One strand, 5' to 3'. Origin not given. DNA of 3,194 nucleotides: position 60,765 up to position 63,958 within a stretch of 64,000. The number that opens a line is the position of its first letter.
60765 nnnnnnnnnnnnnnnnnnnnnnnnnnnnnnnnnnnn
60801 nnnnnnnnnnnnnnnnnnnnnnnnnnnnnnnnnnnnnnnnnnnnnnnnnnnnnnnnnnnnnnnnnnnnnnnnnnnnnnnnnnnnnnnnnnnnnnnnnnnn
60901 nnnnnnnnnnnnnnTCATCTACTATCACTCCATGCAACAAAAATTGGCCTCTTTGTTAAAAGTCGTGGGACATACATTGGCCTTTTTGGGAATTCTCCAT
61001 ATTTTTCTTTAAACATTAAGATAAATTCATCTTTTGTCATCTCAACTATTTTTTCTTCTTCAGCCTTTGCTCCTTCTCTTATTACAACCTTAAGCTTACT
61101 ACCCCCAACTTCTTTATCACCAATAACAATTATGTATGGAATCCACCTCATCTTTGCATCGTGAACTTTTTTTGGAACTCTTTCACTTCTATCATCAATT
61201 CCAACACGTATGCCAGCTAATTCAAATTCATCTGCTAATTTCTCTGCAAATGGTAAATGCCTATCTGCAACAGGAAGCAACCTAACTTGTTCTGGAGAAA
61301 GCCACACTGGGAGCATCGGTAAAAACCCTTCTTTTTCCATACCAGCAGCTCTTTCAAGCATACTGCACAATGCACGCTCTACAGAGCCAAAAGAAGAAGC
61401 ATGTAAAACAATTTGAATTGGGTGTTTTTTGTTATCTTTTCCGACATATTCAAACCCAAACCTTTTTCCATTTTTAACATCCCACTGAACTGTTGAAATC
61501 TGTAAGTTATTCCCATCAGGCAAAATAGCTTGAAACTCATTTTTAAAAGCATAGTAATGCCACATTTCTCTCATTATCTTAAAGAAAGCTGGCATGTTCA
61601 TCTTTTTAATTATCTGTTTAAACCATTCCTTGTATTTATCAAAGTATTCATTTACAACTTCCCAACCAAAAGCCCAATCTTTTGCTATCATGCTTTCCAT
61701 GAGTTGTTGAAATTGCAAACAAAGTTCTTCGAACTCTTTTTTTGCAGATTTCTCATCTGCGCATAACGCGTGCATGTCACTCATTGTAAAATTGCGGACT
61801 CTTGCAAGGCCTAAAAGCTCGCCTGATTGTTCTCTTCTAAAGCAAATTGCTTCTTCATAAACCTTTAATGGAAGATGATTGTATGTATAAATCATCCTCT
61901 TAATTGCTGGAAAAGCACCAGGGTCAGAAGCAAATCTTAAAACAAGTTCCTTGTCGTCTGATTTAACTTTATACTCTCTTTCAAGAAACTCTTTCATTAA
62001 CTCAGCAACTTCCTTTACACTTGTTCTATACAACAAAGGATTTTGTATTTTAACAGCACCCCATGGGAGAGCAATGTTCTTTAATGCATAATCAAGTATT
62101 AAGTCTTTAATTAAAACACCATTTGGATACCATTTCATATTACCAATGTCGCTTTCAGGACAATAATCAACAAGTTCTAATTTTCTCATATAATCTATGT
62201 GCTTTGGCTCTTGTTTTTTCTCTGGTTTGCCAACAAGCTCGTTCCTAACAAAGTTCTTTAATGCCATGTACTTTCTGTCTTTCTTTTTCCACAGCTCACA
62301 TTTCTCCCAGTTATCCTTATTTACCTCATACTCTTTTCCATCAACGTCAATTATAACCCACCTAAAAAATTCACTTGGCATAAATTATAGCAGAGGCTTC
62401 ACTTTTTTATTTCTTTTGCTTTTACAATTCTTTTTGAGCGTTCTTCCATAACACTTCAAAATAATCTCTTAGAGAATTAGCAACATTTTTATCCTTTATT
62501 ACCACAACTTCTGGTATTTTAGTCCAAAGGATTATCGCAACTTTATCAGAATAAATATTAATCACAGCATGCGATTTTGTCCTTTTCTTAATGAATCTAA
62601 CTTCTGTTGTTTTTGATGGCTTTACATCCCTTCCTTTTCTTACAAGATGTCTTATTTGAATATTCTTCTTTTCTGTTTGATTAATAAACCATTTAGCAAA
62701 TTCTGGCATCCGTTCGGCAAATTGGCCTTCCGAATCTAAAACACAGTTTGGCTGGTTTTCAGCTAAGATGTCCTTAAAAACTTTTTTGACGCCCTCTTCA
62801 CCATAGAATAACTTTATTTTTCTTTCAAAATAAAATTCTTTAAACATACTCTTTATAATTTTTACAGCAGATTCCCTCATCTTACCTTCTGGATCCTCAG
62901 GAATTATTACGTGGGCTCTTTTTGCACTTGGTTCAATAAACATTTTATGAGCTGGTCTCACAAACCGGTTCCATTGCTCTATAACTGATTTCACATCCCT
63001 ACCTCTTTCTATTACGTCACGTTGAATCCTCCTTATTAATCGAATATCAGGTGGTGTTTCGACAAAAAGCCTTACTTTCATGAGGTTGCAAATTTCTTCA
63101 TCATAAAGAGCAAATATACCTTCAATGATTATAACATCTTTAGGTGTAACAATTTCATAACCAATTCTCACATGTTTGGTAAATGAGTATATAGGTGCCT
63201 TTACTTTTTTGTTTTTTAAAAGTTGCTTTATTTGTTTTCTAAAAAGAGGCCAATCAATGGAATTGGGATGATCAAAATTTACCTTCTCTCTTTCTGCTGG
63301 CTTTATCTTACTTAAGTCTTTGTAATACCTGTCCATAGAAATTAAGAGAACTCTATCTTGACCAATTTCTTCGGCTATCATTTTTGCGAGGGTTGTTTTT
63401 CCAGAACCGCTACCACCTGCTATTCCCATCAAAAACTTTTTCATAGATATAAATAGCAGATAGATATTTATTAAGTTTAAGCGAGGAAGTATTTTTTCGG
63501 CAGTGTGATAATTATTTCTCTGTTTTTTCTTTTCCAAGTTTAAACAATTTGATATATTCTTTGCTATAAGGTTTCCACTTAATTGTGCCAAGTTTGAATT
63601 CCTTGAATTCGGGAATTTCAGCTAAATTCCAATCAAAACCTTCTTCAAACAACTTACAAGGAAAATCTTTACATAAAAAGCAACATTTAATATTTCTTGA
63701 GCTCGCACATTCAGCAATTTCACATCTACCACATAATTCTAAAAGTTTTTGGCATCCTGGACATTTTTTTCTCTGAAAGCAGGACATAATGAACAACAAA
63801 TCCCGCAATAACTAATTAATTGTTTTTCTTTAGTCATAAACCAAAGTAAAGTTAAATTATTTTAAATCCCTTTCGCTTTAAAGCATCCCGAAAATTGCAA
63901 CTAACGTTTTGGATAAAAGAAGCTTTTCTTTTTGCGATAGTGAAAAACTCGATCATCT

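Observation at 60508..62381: ThrRS split into a catalytic gene and a translationally coupled free-standing editing-domain gene placed downstream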

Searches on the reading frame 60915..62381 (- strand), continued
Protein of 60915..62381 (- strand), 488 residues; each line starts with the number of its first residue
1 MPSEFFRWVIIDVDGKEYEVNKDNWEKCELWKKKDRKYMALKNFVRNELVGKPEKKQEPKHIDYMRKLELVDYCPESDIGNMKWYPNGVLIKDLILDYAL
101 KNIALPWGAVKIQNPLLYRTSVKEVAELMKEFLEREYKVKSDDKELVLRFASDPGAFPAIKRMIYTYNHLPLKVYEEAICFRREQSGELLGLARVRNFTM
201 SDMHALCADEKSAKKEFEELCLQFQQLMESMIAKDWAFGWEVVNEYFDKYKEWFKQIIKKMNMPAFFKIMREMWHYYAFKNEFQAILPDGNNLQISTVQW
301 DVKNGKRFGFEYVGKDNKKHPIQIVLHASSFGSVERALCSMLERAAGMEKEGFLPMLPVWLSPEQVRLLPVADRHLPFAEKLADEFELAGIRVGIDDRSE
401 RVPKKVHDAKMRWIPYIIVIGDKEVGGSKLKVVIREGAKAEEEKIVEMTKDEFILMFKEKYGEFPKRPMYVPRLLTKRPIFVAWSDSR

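Call 38: search_solved_structures(query=window:60915-62381:-, max_evalue=1e-10, show_alignments=2)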
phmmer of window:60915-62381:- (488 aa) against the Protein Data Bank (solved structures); distinct sequences matched with E-value up to 1e-10: 22.
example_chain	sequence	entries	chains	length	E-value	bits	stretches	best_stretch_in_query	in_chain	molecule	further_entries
1nyq_A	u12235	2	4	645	9.4e-37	130.3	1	54-455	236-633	threonyl-tRNA synthetase 1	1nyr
8wih_A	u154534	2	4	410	5.6e-33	117.8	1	109-439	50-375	Threonine--tRNA ligase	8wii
8wij_B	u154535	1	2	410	1.4e-32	116.5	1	109-439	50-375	Threonine--tRNA ligase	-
8wia_A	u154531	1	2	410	1.4e-32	116.5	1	109-439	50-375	Threonine--tRNA ligase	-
6l2p_A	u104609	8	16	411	1.8e-32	116.2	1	109-438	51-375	Threonine--tRNA ligase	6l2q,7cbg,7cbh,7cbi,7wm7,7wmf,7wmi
1evk_A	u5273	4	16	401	1.8e-32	116.1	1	109-439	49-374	THREONYL-TRNA SYNTHETASE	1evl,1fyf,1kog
8qic_A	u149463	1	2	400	1.9e-32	116.1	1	109-439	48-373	Threonine--tRNA ligase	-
4hwo_A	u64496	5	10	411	1.9e-32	116.1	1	107-439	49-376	Threonine--tRNA ligase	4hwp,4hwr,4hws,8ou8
4p3o_A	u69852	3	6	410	1.9e-32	116.1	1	109-439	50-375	Threonine--tRNA ligase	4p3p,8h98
1qf6_A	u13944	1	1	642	4.8e-32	114.7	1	76-439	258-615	THREONYL-TRNA SYNTHETASE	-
8h99_A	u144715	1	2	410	5.8e-32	114.5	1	109-439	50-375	Threonine--tRNA ligase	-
8wig_A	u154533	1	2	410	9.4e-32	113.8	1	109-439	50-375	Threonine--tRNA ligase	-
8h9a_A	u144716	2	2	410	1.5e-31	113.1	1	109-439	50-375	Threonine--tRNA ligase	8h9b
8h9c_A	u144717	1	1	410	1.5e-31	113.1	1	109-439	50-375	Threonine--tRNA ligase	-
6vu9_A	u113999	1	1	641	4.7e-27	98.3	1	73-437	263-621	Threonine--tRNA ligase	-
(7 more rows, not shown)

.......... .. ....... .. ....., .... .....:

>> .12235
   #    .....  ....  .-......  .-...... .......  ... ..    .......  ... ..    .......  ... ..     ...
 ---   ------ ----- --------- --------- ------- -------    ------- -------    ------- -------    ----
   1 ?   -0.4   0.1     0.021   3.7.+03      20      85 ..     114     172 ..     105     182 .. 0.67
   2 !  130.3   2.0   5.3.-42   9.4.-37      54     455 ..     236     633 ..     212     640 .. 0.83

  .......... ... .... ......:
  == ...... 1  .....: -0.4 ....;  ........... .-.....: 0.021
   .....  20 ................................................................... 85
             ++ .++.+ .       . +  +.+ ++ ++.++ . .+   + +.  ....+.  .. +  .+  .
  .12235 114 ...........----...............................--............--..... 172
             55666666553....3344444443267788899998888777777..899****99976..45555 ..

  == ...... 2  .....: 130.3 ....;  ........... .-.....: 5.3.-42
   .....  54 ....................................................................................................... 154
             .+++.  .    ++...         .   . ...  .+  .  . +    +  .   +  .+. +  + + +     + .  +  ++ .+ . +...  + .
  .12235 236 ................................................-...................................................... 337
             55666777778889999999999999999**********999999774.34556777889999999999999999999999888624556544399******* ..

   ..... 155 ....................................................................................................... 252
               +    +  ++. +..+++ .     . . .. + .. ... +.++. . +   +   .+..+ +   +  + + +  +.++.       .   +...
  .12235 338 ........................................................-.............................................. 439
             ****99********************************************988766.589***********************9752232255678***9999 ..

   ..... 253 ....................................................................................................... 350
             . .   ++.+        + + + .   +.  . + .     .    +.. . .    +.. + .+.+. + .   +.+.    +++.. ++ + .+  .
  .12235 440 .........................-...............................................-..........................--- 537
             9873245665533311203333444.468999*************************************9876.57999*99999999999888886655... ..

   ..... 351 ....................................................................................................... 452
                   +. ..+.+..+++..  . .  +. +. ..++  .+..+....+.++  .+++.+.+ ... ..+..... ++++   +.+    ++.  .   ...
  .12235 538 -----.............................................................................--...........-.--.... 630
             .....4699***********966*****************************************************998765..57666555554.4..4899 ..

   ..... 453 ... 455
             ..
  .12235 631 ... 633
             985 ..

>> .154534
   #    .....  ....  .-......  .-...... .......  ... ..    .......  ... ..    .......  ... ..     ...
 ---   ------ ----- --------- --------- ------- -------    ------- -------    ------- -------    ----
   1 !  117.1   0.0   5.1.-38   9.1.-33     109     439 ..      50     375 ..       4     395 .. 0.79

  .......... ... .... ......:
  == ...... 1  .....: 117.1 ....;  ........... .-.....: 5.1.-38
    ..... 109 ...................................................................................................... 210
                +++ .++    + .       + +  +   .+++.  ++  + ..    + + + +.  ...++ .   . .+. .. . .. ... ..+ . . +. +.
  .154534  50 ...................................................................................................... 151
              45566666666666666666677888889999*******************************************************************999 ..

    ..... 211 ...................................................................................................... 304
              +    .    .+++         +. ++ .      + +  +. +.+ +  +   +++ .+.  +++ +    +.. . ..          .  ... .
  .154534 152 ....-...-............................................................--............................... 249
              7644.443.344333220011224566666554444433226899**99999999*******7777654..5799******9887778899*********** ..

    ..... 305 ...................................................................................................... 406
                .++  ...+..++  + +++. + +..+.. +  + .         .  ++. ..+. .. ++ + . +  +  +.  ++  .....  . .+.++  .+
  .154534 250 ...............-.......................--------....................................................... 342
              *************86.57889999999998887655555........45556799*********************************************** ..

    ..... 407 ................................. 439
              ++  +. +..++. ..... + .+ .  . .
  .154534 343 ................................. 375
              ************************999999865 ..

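Call 69: search_protein_families(library=ncbifam, proteins=[L087:3991-5451:+, L087:5448-5858:+], max_evalue=1e-10)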
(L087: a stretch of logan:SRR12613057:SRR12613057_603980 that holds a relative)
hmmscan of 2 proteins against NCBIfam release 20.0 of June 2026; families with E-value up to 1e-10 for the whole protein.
L087:3991-5451:+ (486 aa): 8 families
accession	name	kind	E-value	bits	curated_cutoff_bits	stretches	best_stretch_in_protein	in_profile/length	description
NF003068.0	PRK03991.1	equivalog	2.1e-133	445.9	484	1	14-480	153-612/613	threonine--tRNA ligase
TIGR00418.1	thrS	equivalog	8.9e-94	315.4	383.65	1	45-460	160-565/565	threonine--tRNA ligase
NF011500.0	PRK14938.1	equivalog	1.4e-24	86.9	362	1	353-460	265-367/387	Ser-tRNA(Thr) hydrolase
TIGR00408.1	proS_fam_I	equivalog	1.2e-22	80.5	437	1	254-463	178-384/475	proline--tRNA ligase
NF006625.0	PRK09194.1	equivalog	5e-17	62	558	0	157-228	117-187/559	proline--tRNA ligase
NF008979.1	PRK12325.1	exception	1.3e-14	54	550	0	158-226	118-185/437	proline--tRNA ligase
TIGR00409.1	proS_fam_II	equivalog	2.6e-14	53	306.7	0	158-228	118-187/568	proline--tRNA ligase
TIGR00389.1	glyS_dimeric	equivalog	1.9e-11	43.2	243.3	0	250-458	354-563/565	glycine--tRNA ligase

L087:5448-5858:+ (136 aa): 2 families
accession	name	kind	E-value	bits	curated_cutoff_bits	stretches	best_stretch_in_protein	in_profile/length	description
NF003068.0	PRK03991.1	equivalog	1.3e-47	162.5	484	1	1-135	1-137/613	threonine--tRNA ligase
NF011500.0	PRK14938.1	equivalog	5e-32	111.3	362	1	1-133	1-130/387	Ser-tRNA(Thr) hydrolase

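Call 70: find_encoding_contigs(protein=P0192, flank=3000, max_places=2)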
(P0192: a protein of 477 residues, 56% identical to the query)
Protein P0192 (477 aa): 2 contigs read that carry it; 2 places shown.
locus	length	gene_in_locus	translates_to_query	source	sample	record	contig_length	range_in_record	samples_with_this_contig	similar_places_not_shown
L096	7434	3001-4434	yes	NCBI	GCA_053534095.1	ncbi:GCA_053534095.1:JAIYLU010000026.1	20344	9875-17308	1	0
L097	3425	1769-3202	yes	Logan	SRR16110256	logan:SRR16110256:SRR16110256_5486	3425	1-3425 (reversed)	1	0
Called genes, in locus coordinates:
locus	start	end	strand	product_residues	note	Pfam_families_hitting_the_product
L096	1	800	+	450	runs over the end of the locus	PF01930:Cas_Cas4, PF13482:RNase_H_2, PF11074:DUF2779 (weak)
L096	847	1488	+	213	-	PF00025:Arf (faint), PF00009:GTP_EFTU (faint), PF00735:Septin (weak), PF00004:AAA (faint), PF01926:MMR_HSR1, PF08477:Roc (faint)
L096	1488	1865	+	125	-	PF09846:OapB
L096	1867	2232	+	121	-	PF09845:OapC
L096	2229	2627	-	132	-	-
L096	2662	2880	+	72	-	PF13187:Fer4_9 (faint), PF14697:Fer4_21 (faint), PF25160:LdpA_Fe-S-bd (faint), PF00037:Fer4 (faint), PF13370:Fer4_13, PF13459:Fer4_15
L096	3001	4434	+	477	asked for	PF00587:tRNA-synt_2b, PF03129:HGTP_anticodon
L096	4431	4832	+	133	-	PF08915:tRNA-Thr_ED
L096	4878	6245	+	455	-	PF00958:GMP_synt_C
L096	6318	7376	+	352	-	-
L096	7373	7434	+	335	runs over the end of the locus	-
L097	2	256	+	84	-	?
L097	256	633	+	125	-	PF09846:OapB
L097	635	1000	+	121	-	PF09845:OapC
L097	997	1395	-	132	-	-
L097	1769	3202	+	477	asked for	PF00587:tRNA-synt_2b, PF03129:HGTP_anticodon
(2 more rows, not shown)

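Call 71: find_encoding_contigs(protein=P0159, flank=3000, max_places=2)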
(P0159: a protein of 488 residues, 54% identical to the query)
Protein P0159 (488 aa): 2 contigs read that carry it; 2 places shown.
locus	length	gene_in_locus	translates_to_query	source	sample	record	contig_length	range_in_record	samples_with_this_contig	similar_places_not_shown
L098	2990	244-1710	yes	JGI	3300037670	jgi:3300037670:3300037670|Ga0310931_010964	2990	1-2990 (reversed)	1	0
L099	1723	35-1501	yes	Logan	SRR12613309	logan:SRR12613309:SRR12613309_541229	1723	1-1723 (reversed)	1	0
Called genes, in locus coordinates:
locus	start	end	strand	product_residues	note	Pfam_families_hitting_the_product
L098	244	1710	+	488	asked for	PF00587:tRNA-synt_2b, PF03129:HGTP_anticodon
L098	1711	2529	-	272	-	PF01978:TrmB, PF11495:TrmB_EBD_N (weak)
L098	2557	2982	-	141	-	PF04679:DNA_ligase_A_C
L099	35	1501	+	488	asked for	PF00587:tRNA-synt_2b, PF03129:HGTP_anticodon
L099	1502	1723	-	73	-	?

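Call 72: find_encoding_contigs(protein=P0237, flank=3000, max_places=2)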
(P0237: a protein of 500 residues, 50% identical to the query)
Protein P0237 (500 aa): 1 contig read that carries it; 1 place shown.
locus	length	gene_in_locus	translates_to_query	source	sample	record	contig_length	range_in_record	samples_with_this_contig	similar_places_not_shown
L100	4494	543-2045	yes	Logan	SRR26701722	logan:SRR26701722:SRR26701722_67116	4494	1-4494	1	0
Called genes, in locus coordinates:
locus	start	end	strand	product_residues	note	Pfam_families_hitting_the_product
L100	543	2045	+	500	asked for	PF00587:tRNA-synt_2b, PF03129:HGTP_anticodon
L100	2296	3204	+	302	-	PF04055:Radical_SAM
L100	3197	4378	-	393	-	PF04055:Radical_SAM, PF13186:SPASM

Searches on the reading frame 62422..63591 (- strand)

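Call 47: search_protein_families(library=pfam, proteins=[window:62422-63591:-], max_evalue=0.01)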
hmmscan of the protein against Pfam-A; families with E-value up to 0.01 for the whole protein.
window:62422-63591:- (389 aa): 11 families
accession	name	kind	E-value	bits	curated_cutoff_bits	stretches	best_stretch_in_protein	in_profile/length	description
PF00485.24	PRK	-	5.3e-47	160.6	22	1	55-235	2-192/196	Phosphoribulokinase / Uridine kinase family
PF06414.18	Zeta_toxin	-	5.2e-05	23.2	22.3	1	57-89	21-54/199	Zeta toxin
PF13479.12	AAA_24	-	0.00019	21.8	27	1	55-163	5-77/195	AAA domain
PF01935.23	DUF87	-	0.00043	20.9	23.2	1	55-173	26-103/220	Helicase HerA, central domain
PF00005.33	ABC_tran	-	0.00045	21.3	25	1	54-77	13-36/137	ABC transporter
PF13207.12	AAA_17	-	0.00045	20.9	27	0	59-77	2-20/136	AAA domain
PF13401.12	AAA_22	-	0.0016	19.2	27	1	57-157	10-91/130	AAA domain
PF20720.3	nSTAND3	-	0.0016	18.6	27.2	1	57-101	22-66/155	Novel STAND NTPase 3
PF00004.35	AAA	-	0.0052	17.7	21.2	0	57-86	3-31/131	ATPase family associated with various cellular activities (AAA)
PF13238.12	AAA_18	-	0.0065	17.4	29.4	0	56-199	2-119/128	AAA domain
PF13671.12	AAA_33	-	0.0099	16.6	27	0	58-97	5-40/143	AAA domain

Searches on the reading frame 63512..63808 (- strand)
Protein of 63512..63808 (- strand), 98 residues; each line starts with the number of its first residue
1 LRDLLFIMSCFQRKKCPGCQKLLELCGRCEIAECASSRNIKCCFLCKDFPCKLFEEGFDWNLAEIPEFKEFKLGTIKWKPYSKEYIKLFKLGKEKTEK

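Call 47: search_protein_families(library=pfam, proteins=[window:63512-63808:-], max_evalue=0.01)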
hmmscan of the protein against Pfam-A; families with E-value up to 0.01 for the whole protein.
window:63512-63808:- (98 aa): 1 family
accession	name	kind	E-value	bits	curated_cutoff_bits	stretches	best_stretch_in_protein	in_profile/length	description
PF12675.12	DUF3795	-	1.8e-05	25.5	22.6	1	11-55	35-82/83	Protein of unknown function (DUF3795)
